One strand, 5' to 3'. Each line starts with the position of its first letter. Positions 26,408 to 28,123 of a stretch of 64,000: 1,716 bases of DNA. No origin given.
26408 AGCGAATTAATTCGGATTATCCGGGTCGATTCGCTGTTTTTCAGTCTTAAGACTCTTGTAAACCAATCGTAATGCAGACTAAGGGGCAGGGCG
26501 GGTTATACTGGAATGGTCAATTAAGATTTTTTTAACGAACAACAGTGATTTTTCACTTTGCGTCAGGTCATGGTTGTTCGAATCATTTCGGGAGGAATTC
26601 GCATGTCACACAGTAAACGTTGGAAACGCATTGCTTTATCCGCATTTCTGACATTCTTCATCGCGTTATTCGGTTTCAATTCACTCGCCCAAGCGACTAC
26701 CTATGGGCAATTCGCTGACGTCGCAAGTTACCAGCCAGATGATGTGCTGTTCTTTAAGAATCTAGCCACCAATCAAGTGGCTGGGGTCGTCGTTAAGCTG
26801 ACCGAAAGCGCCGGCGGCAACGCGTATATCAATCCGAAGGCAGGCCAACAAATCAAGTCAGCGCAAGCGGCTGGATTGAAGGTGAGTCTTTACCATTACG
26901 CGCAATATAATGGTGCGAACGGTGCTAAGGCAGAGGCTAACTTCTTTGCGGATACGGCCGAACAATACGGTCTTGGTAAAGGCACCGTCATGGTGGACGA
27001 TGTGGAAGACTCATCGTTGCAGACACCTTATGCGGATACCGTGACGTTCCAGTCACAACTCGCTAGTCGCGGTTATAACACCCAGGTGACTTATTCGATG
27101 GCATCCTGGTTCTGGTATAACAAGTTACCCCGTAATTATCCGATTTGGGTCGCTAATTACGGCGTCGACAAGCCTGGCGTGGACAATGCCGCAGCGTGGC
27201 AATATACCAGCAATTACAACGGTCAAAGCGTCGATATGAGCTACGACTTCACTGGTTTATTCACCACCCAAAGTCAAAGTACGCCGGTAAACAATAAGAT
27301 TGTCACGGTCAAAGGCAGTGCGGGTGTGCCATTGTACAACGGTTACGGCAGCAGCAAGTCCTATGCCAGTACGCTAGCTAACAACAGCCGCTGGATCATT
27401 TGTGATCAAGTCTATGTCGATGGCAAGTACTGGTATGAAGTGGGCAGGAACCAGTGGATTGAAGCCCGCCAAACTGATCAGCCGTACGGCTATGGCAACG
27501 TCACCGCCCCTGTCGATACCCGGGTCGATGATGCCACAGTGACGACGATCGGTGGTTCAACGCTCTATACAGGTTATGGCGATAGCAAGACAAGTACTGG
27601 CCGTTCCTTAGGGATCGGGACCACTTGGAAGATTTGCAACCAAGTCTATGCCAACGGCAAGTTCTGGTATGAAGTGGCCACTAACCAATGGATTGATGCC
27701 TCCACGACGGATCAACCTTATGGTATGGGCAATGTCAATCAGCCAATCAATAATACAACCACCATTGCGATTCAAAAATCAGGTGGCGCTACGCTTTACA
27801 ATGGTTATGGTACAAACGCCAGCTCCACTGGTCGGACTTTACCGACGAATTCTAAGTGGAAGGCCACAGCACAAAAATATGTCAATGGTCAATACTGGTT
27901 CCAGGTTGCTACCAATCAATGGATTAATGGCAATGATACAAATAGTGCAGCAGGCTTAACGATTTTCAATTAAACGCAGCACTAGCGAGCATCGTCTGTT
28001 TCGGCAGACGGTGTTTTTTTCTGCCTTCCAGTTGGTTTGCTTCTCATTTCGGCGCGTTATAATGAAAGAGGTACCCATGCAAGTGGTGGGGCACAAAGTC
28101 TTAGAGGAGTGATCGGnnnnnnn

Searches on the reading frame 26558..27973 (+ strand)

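Call 4: search_protein_families(library=pfam, proteins=[window:26558-27973:+], max_evalue=0.01)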
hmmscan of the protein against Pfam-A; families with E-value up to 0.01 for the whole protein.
window:26558-27973:+ (471 aa): 2 families
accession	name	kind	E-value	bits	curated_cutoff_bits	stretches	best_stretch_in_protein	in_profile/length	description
PF01183.26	Glyco_hydro_25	-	6.8e-29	101.9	27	1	54-221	2-176/180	Glycosyl hydrolases family 25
PF03217.20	SlpA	-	9.6e-05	22.9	23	0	260-303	18-62/63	Surface layer protein A domain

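Call 10: search_protein_families(library=ncbifam, proteins=[window:26558-27973:+], max_evalue=0.001)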
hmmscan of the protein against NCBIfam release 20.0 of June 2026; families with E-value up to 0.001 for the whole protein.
window:26558-27973:+ (471 aa): 0 families
